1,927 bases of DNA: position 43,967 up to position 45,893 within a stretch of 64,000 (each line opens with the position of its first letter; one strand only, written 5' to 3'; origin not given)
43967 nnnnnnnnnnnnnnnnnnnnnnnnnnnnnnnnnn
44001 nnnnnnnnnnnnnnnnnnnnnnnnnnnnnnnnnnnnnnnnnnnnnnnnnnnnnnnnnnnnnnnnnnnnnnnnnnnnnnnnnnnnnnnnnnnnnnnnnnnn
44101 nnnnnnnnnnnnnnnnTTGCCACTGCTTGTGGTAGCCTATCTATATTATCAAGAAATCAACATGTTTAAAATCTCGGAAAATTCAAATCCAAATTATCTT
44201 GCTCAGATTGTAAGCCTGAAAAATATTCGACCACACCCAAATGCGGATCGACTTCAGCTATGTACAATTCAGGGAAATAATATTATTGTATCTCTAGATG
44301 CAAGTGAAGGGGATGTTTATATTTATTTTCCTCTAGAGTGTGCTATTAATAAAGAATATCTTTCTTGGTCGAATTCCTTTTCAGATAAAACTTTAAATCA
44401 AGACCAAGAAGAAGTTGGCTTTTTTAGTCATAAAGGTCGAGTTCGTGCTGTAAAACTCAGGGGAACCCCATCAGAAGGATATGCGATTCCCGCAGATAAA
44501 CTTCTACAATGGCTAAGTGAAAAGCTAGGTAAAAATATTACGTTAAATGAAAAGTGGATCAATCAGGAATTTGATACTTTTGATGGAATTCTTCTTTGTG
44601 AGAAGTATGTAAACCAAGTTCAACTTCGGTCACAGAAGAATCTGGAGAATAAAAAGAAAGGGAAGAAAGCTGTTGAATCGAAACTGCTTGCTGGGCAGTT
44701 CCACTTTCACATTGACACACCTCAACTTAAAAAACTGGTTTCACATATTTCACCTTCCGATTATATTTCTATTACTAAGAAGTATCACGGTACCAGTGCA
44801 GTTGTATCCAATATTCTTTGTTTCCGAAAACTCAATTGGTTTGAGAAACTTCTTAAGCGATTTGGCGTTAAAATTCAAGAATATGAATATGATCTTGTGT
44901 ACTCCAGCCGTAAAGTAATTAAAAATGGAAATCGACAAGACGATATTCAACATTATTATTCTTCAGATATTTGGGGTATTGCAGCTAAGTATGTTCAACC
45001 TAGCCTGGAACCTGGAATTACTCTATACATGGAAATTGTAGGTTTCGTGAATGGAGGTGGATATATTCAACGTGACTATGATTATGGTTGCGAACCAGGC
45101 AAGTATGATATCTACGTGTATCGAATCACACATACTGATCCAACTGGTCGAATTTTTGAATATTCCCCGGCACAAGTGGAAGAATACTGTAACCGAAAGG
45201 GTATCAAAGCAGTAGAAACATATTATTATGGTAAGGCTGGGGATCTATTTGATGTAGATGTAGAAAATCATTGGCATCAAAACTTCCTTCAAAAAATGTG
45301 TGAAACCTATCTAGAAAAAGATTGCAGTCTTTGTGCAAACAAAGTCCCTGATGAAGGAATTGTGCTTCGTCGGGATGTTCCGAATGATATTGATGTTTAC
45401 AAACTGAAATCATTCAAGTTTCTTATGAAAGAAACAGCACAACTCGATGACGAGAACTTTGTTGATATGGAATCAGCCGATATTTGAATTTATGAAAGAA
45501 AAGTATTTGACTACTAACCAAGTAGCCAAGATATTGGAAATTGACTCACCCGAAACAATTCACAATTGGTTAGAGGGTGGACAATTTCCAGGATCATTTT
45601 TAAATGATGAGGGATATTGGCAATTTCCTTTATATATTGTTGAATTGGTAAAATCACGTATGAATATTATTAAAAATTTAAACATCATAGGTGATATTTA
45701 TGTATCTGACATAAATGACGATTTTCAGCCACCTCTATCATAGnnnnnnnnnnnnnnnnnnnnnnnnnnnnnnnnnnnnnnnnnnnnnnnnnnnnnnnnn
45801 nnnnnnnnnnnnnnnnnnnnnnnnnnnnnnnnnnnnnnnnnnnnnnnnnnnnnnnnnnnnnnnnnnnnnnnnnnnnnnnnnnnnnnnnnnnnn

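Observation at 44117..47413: RNA-repair-like gene set (Rnl2-type ligase-like protein, metallophosphoesterase, HNH nuclease) near a tRNA island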

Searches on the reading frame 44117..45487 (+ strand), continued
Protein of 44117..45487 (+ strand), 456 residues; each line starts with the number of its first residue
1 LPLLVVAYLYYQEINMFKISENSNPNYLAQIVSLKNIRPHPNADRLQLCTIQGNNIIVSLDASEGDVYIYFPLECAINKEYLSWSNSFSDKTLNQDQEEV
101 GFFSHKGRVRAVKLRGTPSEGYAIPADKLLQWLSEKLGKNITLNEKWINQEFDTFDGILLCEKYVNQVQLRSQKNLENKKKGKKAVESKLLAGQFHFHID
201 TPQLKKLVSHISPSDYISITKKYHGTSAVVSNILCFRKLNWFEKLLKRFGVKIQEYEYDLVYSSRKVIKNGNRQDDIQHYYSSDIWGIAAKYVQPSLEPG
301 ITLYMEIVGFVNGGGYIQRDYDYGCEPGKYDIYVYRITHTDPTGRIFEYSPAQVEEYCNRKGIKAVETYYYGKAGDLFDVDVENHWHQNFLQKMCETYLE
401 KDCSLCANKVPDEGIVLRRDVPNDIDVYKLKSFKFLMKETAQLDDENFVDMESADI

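Call 17: find_related_loci(query=A1, collection=viral_contigs, flank=10000)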
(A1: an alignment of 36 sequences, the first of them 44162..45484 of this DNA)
Query A1 (441 aa) in viral_contigs; peptide patterns used: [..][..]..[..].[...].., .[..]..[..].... (x = any residue, [..] = any of these).
361 stretches matched a pattern; 341 encode a relative of the query (tblastn E <= 1e-3); the best 80 are kept; 80 distinct loci.
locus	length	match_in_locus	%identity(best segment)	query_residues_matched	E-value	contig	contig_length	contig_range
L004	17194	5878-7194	71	1-440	0e+0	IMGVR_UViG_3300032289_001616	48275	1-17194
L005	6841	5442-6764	60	1-440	2e-172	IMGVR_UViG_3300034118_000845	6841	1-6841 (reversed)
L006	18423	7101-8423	60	1-440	2e-171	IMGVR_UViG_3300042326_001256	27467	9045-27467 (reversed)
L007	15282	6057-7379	60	1-440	2e-171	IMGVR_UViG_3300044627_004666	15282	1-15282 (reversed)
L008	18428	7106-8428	60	1-440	2e-171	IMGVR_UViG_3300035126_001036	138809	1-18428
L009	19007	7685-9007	60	1-440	2e-171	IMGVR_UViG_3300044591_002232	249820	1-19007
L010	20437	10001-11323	58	1-440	5e-168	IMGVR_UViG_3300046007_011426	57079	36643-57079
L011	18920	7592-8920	58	1-440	2e-165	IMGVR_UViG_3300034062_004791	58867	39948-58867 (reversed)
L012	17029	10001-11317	56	1-438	3e-165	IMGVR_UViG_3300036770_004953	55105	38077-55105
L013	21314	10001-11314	53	2-440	5e-156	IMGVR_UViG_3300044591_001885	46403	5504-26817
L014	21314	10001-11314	54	2-440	7e-156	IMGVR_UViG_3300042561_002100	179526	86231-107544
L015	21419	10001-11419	50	1-438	9e-153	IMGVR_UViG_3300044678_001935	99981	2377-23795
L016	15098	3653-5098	49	1-439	2e-149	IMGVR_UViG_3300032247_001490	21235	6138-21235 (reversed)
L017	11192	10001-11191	55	2-399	1e-147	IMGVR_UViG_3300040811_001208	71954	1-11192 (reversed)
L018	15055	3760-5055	48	1-429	3e-128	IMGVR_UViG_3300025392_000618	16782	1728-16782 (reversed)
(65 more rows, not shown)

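Call 22: predict_structure(alignment_id=A1)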
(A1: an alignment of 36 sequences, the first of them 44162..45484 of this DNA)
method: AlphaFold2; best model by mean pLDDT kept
length: 441 residues; sequences in the alignment: 36
mean_pLDDT: 88.9   pTM: 0.85
mean pLDDT of the five models: 88.9, 87.0, 86.8, 85.4, 84.8
residues with pLDDT >= 90: 307; 70-90: 93; 50-70: 31; < 50: 10
segments of 3 or more residues with pLDDT < 50: 263-266, 438-441
pLDDT, mean of each block of 10 residues (from residue 1): 90 95 84 92 91 95 96 96 93 91 93 96 93 95 90 66 55 84 89 96 95 94 90 90 90 73 57 93 95 89 89 93 93 93 96 96 94 96 95 94 90 95 87 59 40
secondary structure, 60 per line:
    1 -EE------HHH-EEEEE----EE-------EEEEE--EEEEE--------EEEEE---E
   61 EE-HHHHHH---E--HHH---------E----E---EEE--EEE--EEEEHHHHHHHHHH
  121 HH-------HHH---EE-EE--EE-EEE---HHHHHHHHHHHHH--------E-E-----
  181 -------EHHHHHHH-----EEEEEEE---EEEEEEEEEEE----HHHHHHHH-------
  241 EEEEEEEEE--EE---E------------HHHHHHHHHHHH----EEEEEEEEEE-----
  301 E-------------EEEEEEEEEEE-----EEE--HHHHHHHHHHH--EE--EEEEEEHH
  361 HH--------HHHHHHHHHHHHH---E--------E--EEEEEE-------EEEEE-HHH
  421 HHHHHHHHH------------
elements in order: E14-18 E32-36 E39-43 E52-56 E60-62 H64-69 E97-99 E102-104 E107-110 H111-122 E146-148 H152-164 H189-195 E201-207 E211-221 H226-233 E241-249 H270-281 E286-295 E315-325 E331-333 H336-346 E353-358 H359-362 H371-383 E399-404 E412-416 H418-429

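Call 25: search_dna_similar(query=window:44162-45484:+, collection=phages, mode=protein, max_evalue=0.00001, max_rows=40, rows=spread)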
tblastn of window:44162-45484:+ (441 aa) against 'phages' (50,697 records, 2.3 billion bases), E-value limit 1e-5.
Records with a match: 379; places in all: 380; records where one place covers at least 80% of the query: 379.
Best place of each record, by identity: 95-99% 2; <60% 377.
By first word of the organism name: Mycobacterium 296; Microbacterium 27; Gordonia 22; Prevotella 15; Bacillus 8; Synechococcus 2; Alishewanella 2; Bacteriophage 1; Nitratidesulfovibrio 1; Desulfovibrio 1; and 4 more.
By host as written in the record: Mycobacterium smegmatis mc2 155 208; Mycobacterium smegmatis mc#155 47; Gordonia terrae 3612 20; Mycobacterium smegmatis mc2155 20; Prevotella sp. 15; Microbacterium foliorum NRRL B-24224 SEA 9; Microbacterium foliorum NRRL B-24224 8; Mycobacterium sp. 7; and 23 more.
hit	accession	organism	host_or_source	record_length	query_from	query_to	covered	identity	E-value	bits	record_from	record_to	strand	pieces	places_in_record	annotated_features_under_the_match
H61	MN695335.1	Synechococcus phage B23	Synechoccus sp.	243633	1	441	100%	98.6%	0e+0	868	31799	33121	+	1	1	hypothetical protein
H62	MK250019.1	Prevotella phage Lak-A2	Prevotella sp.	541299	9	441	98%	34.4%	2e-76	265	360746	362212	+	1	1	record has no annotation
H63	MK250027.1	Prevotella phage Lak-B8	Prevotella sp.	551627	9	429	95%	33.0%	8e-67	237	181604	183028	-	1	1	record has no annotation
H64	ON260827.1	Microbacterium phage DustyDino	Microbacterium foliorum NRRL B-24224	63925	11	431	95%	31.5%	5e-50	188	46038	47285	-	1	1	84: RNA ligase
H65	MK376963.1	Microbacterium phage Alleb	Microbacterium paraoxydans NWU1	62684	11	429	95%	31.1%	9e-49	184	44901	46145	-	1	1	73: RNA ligase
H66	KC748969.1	Mycobacterium phage Phaux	Mycobacterium smegmatis mc2 155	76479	1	439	100%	29.5%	1e-50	190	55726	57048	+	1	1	94: RNA ligase | 93: hypothetical protein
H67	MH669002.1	Mycobacterium phage Emmina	Mycobacterium smegmatis mc2155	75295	3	439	99%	29.4%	4e-50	188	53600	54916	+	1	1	91: RNA ligase | 90: hypothetical protein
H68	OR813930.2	Mycobacterium phage WXIN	Mycolicibacterium septicum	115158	9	439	98%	29.7%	3e-45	174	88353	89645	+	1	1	hypothetical protein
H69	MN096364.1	Mycobacterium phage Tomaszewski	Mycobacterium smegmatis mc2 155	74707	3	439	99%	29.2%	3e-50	189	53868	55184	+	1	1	86: RNA ligase | 85: hypothetical protein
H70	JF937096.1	Mycobacterium phage Henry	Mycobacterium smegmatis mc2 155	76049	3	439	99%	29.2%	3e-50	189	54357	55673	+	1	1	89: RNA ligase | 88: hypothetical protein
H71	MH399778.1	Mycobacterium phage Icee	Mycobacterium smegmatis mc2 155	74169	3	439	99%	29.2%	9e-50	187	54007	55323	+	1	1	92: RNA ligase | 91: hypothetical protein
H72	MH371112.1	Mycobacterium phage Adnama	Mycobacterium smegmatis mc2 155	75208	3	439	99%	29.2%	1e-49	187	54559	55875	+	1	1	95: RNA ligase | 94: hypothetical protein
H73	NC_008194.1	Mycobacterium phage 244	Mycobacterium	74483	3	439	99%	29.2%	2e-49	186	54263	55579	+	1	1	RNA ligase | gp91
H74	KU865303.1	Mycobacterium phage TeardropMSU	Mycobacterium smegmatis mc2 155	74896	3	439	99%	28.9%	3e-50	189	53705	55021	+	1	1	87: RNA ligase | 86: hypothetical protein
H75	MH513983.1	Mycobacterium phage ShereKhan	Mycobacterium smegmatis mc2155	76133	3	439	99%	28.9%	3e-50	189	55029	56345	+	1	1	89: RNA ligase | 88: hypothetical protein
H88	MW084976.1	Bacillus phage Kirov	Bacillus cereus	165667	12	440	97%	28.7%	5e-34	141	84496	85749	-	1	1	RNA ligase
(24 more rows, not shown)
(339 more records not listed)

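Call 29: fold_search(model_id=the predicted structure, library=pdb)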
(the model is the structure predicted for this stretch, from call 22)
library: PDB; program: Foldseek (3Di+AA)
matches with E <= 10: 376; with E <= 0.001: 30
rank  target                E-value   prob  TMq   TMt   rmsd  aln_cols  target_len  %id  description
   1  6vt4                  1.9e-15  1.00  0.56  0.71   6.0       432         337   16  Naegleria gruberi RNA ligase R149A mutant apo (released 2020-04-08)
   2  6vt5                  2.9e-15  1.00  0.57  0.73   5.5       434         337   16  Naegleria gruberi RNA ligase R4a K121A mutant apo (released 2020-04-08)
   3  6vt1_A                3.1e-15  1.00  0.56  0.71   6.4       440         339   16  Naegleria gruberi RNA ligase D172A mutant apo (released 2020-04-08)
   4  6vt3                  3.2e-15  1.00  0.53  0.67   7.0       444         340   16  Naegleria gruberi RNA ligase K326A mutant apo (released 2020-04-08)
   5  5cot                  3.8e-15  1.00  0.57  0.72   5.6       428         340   15  Structure and mechanism of a eukaryal nick-sealing RNA ligase (released 2015-10-28)
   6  6vte                  4.1e-15  1.00  0.57  0.72   5.7       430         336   16  Naegleria gruberi RNA Ligase K170M mutant with AMP and Mn (released 2020-04-08)
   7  6vt0                  4.3e-15  1.00  0.57  0.73   5.6       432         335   17  Naegleria gruberi RNA ligase K170A mutant apo (released 2020-04-08)
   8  6vt9                  7.2e-15  1.00  0.55  0.70   6.5       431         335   16  Naegleria gruberi RNA ligase E227A mutant with ATP and Mn (released 2020-04-08)
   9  6vt8                  1.1e-14  1.00  0.55  0.71   6.0       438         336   16  Naegleria gruberi RNA ligase E312A mutant with AMP and Mn (released 2020-04-08)
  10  6vtd                  1.1e-14  1.00  0.53  0.68   7.4       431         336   16  Naegleria gruberi RNA ligase R149A mutant with ATP and Mn (released 2020-04-08)
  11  6vtf_A                1.4e-14  1.00  0.54  0.69   7.7       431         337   16  Naegleria gruberi RNA ligase with PPi (released 2020-04-08)
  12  5cou                  1.6e-14  1.00  0.55  0.70   6.0       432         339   16  Structure and mechanism of a eukaryal nick-sealing RNA ligase K170M+ATP (released 2015-10-28)
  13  6vtg_A                3.7e-14  1.00  0.55  0.69   6.6       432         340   16  Naegleria gruberi RNA ligase E227A mutant apo (released 2020-04-08)
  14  2hvr_B                7.2e-08  1.00  0.32  0.43  12.4       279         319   16  Structure of T4 RNA Ligase 2 with Nicked 5'-Adenylated nucleic acid duplex containing a 3'-deoxyribonucleotide at the  (released 2006-10-17)
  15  2hvr_A                5.3e-07  1.00  0.31  0.41  10.7       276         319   17  Structure of T4 RNA Ligase 2 with Nicked 5'-Adenylated nucleic acid duplex containing a 3'-deoxyribonucleotide at the  (released 2006-10-17)
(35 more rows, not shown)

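Call 43: get_annotated_region(hit=H88, flank=4000)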
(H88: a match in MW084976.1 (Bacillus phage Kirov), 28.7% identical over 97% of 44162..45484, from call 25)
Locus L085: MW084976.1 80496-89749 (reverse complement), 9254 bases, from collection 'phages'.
description: Bacillus phage Kirov, complete genome.
organism: Bacillus phage Kirov (NCBI taxid 2783539)
taxonomy: Viruses; Duplodnaviria; Heunggongvirae; Uroviricota; Caudoviricetes; Andregratiavirinae; Kirovvirus; Kirovvirus kirov
host: Bacillus cereus; source: soil; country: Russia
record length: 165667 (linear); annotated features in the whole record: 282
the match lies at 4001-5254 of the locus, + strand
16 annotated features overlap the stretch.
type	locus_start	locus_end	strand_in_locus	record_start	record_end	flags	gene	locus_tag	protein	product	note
CDS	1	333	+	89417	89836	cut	-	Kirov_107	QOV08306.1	hypothetical protein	-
CDS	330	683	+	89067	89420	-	-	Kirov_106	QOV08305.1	putative nucleotide-binding protein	-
CDS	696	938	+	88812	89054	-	-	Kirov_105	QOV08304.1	hypothetical protein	-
CDS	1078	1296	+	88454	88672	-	-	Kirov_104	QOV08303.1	hypothetical protein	-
CDS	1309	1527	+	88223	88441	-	-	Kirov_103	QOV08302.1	hypothetical protein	-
CDS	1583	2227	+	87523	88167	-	-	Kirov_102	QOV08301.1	DnaJ domain containing protein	-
CDS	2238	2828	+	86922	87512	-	-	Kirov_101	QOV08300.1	nucleotidyltransferase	-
CDS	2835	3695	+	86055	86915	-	-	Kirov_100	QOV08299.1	subtilisin-like serine protease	-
CDS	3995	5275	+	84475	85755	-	-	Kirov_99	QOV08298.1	RNA ligase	-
CDS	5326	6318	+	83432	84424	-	-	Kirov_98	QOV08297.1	polynucleotide kinase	-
CDS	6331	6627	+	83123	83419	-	-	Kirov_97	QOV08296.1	hypothetical protein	-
CDS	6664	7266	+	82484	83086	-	-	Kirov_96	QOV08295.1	ATP-dependent Clp protease proteolytic subunit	-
CDS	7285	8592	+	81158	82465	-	-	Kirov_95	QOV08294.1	ATP-dependent DNA ligase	-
CDS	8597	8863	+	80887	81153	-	-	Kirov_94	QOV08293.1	hypothetical protein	-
CDS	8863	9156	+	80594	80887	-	-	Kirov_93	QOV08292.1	hypothetical protein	-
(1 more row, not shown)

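Call 44: get_annotated_region(hit=H73, flank=4000)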
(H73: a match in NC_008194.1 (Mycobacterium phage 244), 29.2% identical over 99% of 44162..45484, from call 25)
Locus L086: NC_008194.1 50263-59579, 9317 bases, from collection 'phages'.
description: Mycobacterium phage 244, complete genome.
organism: Mycobacterium phage 244 (NCBI taxid 2902792)
taxonomy: Viruses; Duplodnaviria; Heunggongvirae; Uroviricota; Caudoviricetes; Kostyavirus; Kostyavirus kv244
host: Mycobacterium; source: -; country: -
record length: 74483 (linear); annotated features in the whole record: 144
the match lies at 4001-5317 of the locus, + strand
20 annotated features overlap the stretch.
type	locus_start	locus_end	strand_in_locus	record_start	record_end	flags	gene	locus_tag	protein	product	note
CDS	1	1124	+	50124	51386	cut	-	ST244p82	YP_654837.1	DnaB-like replicative helicase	-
CDS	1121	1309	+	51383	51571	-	-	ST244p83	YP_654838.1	gp83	-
CDS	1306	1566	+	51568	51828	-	-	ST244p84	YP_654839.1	transcriptional regulator WhiB-like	-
CDS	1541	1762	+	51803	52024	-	-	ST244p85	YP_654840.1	gp85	-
CDS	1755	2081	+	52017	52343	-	-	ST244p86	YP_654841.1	gp86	-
CDS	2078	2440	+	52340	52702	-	-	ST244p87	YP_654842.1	gp87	-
CDS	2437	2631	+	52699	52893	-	-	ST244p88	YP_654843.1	gp88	-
CDS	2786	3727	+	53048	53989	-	pseT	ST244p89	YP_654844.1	polynucleotide kinase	5'-hydroxyl kinase, a 3'-phosphatase and a 2',3'-cyclic phosphodiesterase; catalyzes the transfer of the terminal ...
CDS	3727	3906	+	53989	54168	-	-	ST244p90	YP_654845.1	gp90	-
CDS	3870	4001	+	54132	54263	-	-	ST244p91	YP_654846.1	gp91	-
CDS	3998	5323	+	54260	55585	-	-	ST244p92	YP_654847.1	RNA ligase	-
CDS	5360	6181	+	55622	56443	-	-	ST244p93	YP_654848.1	gp93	-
CDS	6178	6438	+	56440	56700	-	-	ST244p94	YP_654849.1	gp94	-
CDS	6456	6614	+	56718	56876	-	-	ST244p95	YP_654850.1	gp95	-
CDS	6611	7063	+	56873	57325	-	-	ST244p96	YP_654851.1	gp96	-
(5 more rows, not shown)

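Call 72: search_protein_families(library=ncbifam, proteins=[window:44162-45484:+], max_evalue=0.01)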
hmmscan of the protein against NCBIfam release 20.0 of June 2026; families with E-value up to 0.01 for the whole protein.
window:44162-45484:+ (441 aa): 1 family
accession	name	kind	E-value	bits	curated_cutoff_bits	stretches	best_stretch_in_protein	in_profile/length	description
TIGR02306.1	RNA_lig_DRB0094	equivalog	4.4e-09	35.7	151.15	1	16-114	5-97/341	RNA ligase (ATP)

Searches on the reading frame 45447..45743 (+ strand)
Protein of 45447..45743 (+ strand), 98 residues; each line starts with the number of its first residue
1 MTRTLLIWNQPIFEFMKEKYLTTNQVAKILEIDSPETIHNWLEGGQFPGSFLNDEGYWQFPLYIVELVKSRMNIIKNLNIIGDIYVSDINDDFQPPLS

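Call 3: search_protein_families(library=pfam, proteins=[window:45447-45743:+], max_evalue=0.1)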
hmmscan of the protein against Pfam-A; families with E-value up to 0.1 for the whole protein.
window:45447-45743:+ (98 aa): 1 family
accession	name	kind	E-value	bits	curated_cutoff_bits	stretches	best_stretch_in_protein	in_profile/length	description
PF12728.13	HTH_17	-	1.9e-05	25.3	27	1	20-60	1-38/51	Helix-turn-helix domain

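Call 4: search_protein_families(library=phrogs, proteins=[window:45447-45743:+], max_evalue=0.01)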
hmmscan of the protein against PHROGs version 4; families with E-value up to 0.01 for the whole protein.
window:45447-45743:+ (98 aa): 4 families
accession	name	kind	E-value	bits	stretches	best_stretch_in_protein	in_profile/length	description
phrog_10045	-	DNA, RNA and nucleotide metabolism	0.00049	20.9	1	18-51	18-50/74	HTH DNA binding protein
phrog_2907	-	integration and excision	0.00054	21.4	1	16-48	2-33/117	excisionase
phrog_66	-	integration and excision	0.0017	19.1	1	14-62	87-133/412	excisionase and transcriptional regulator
phrog_6401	-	DNA, RNA and nucleotide metabolism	0.0023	18.8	1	18-49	7-37/64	DNA binding protein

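Call 72: search_protein_families(library=ncbifam, proteins=[window:45492-45740:+], max_evalue=0.01)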
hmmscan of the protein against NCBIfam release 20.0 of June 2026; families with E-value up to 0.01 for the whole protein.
window:45492-45740:+ (83 aa): 0 families
